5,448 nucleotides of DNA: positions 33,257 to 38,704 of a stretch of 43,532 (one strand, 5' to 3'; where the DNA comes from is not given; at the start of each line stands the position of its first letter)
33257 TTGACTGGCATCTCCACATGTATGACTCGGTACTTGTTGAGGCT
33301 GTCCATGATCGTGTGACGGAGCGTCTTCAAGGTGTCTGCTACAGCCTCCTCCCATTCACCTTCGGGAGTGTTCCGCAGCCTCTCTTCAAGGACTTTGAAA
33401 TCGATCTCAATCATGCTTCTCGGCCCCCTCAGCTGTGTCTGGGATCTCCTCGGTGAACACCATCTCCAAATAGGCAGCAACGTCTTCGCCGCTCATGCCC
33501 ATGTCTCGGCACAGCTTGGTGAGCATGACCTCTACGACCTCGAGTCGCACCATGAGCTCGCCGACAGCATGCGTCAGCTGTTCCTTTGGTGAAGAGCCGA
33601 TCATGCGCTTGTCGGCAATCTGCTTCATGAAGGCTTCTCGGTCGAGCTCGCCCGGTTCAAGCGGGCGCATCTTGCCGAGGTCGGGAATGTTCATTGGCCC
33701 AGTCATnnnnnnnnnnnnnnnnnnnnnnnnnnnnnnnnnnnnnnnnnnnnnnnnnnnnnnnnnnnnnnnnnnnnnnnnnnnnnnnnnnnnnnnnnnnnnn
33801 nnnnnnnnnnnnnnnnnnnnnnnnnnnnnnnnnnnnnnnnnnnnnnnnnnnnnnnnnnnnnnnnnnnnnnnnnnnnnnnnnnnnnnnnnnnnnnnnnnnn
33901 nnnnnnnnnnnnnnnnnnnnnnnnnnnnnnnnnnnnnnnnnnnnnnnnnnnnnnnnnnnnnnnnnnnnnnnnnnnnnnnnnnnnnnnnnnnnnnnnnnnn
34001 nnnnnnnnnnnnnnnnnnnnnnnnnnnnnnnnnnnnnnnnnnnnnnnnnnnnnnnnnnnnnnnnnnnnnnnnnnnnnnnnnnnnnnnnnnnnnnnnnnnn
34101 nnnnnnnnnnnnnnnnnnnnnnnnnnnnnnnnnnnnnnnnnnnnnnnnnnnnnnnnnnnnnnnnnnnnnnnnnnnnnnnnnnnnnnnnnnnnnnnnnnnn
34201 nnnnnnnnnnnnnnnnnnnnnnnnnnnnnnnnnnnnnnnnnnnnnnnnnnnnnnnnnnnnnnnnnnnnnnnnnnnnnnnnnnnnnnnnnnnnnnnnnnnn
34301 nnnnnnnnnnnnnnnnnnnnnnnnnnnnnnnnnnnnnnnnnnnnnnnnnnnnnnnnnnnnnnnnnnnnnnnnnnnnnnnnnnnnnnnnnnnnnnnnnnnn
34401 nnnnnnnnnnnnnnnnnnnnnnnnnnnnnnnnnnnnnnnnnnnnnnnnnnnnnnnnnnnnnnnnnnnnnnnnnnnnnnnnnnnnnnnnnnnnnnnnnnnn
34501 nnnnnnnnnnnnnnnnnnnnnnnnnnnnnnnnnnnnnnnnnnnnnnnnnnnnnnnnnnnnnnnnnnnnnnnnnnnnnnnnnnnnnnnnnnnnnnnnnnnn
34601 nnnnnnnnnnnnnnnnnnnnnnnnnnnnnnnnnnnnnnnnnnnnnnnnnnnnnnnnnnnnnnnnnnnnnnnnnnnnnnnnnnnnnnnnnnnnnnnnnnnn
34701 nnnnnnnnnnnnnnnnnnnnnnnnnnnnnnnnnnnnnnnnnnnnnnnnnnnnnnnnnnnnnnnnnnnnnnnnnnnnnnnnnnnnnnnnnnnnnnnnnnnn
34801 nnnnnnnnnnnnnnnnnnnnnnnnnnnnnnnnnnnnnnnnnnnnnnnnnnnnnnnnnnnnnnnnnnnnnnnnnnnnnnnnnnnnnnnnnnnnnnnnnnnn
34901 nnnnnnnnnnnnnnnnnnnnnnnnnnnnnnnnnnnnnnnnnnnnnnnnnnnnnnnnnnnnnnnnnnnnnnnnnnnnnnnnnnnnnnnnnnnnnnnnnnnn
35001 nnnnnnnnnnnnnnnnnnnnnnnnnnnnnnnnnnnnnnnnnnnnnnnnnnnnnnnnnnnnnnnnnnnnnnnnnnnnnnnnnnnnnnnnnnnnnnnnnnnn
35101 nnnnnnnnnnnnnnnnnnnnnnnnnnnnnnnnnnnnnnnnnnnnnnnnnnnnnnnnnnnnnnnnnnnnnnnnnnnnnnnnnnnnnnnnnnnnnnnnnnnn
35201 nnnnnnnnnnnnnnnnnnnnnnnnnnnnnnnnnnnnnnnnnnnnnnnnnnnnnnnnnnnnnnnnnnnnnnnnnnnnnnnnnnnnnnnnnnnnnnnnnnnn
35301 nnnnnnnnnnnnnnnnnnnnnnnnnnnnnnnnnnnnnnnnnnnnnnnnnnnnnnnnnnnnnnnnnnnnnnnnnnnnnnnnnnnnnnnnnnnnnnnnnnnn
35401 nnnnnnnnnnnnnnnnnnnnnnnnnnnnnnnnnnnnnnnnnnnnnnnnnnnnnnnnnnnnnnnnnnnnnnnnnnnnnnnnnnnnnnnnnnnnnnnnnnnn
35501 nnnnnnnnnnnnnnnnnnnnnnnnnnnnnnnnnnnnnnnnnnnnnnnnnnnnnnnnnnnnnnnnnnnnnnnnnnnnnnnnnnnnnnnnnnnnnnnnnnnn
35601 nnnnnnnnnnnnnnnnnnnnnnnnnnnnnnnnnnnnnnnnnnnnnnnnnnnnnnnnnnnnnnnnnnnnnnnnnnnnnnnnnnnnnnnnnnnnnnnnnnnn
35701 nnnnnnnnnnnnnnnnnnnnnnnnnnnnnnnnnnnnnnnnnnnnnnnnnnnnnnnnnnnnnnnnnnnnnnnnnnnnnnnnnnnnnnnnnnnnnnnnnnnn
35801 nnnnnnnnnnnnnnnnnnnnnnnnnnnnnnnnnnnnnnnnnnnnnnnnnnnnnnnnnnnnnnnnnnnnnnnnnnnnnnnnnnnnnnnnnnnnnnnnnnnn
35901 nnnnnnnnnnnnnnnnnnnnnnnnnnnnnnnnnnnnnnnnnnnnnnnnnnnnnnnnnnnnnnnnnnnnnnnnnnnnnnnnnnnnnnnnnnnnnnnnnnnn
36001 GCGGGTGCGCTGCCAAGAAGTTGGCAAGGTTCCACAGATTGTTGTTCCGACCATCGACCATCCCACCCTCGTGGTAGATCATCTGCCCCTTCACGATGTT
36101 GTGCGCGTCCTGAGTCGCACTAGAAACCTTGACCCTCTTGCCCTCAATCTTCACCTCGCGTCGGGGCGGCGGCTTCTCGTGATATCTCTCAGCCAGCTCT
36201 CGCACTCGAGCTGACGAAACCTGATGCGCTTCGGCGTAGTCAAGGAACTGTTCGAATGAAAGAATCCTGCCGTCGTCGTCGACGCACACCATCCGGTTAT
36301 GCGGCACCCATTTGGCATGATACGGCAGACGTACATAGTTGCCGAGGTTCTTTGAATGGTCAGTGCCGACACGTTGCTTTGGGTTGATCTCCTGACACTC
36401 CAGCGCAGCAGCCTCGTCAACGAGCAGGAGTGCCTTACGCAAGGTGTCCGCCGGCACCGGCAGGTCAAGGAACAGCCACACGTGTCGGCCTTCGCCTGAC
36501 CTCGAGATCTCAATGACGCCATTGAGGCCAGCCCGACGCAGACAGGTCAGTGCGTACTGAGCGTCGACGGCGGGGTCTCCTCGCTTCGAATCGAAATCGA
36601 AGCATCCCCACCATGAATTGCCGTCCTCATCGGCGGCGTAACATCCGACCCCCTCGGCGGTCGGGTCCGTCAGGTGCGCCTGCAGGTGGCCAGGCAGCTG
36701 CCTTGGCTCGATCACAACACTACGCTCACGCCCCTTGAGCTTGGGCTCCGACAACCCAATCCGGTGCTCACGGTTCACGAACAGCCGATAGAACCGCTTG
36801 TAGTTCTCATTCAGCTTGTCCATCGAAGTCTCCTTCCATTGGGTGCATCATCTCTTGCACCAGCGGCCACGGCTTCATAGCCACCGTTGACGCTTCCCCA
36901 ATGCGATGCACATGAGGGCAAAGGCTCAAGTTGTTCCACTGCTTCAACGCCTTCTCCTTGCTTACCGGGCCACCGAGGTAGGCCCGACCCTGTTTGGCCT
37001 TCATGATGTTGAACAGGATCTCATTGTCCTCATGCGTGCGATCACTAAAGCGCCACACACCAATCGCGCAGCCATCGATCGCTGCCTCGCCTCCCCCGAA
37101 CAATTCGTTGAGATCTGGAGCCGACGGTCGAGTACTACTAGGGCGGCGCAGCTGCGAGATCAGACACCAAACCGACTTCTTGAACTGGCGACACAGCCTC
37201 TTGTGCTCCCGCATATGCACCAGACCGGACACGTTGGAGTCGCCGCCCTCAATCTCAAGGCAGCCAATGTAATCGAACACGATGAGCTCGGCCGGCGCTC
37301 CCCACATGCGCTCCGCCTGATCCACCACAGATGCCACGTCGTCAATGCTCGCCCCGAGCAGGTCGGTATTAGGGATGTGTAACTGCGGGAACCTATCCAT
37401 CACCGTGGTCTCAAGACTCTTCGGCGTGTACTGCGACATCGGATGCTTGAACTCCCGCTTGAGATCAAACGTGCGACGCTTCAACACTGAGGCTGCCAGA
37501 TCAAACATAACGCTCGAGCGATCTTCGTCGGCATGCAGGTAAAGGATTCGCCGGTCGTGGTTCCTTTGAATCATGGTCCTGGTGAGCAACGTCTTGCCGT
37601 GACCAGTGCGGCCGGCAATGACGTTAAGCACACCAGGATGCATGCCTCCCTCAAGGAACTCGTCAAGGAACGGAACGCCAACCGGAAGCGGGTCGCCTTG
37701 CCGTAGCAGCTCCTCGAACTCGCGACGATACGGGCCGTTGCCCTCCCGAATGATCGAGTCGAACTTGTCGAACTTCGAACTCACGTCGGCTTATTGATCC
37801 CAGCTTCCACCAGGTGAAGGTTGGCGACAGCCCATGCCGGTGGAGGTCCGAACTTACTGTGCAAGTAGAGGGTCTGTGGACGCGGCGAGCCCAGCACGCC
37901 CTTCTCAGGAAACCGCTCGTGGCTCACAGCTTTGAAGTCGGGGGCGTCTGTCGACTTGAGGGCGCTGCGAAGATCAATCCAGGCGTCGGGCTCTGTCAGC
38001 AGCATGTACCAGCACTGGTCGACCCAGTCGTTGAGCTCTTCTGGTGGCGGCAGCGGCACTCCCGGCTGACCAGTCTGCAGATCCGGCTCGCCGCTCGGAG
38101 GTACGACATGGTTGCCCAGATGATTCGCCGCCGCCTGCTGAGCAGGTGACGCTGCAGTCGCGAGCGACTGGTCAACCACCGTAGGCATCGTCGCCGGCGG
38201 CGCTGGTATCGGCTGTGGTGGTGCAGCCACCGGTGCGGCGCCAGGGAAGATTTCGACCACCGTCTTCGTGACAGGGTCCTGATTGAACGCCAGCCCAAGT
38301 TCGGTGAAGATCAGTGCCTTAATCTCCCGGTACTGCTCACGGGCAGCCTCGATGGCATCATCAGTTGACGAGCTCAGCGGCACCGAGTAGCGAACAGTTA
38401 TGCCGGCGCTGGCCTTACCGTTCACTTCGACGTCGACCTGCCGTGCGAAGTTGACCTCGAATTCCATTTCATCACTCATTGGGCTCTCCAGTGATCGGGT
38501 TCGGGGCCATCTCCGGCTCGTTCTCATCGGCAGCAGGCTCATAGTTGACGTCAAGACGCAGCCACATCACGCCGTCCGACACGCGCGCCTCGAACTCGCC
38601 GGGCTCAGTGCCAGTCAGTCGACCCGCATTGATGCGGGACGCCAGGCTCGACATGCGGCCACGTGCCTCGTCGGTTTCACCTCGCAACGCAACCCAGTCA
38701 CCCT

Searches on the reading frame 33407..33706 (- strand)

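Call 20: search_protein_families(library=pfam, proteins=[window:33407-33706:-], max_evalue=0.05)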
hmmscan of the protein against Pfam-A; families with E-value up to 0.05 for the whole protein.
window:33407-33706:- (99 aa): 1 family
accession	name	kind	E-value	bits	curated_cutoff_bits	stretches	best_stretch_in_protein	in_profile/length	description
PF01418.23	HTH_6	-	0.017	15.6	28.3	1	35-73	24-62/77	Helix-turn-helix domain, rpiR family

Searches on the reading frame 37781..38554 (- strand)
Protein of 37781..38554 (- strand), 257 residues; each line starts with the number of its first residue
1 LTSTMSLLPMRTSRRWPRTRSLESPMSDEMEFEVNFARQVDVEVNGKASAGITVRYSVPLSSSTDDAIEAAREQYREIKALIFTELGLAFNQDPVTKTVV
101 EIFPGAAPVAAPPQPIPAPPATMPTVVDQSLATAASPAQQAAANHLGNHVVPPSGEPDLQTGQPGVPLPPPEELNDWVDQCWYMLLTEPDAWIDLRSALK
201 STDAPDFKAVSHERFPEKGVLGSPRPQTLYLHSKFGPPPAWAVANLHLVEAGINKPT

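Call 5: search_protein_families(library=pfam, proteins=[window:37781-38554:-], max_evalue=0.01)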
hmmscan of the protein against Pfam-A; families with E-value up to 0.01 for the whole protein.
window:37781-38554:- (257 aa): 0 families

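Call 11: search_protein_families(library=ncbifam, proteins=[window:37781-38554:-], max_evalue=0.01)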
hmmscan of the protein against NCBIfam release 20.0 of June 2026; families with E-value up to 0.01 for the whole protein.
window:37781-38554:- (257 aa): 0 families

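Call 35: search_protein_families(library=phrogs, proteins=[window:37781-38479:-], max_evalue=0.01)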
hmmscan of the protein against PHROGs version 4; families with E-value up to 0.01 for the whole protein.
window:37781-38479:- (232 aa): 0 families

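Call 38: search_solved_structures(query=window:37781-38479:-, max_evalue=5)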
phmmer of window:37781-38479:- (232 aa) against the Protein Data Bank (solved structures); distinct sequences matched with E-value up to 5: 0.

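Call 111: search_protein_families(library=pfam, proteins=[window:37781-38479:-], max_evalue=5)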
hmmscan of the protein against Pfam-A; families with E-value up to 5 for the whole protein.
window:37781-38479:- (232 aa): 0 families
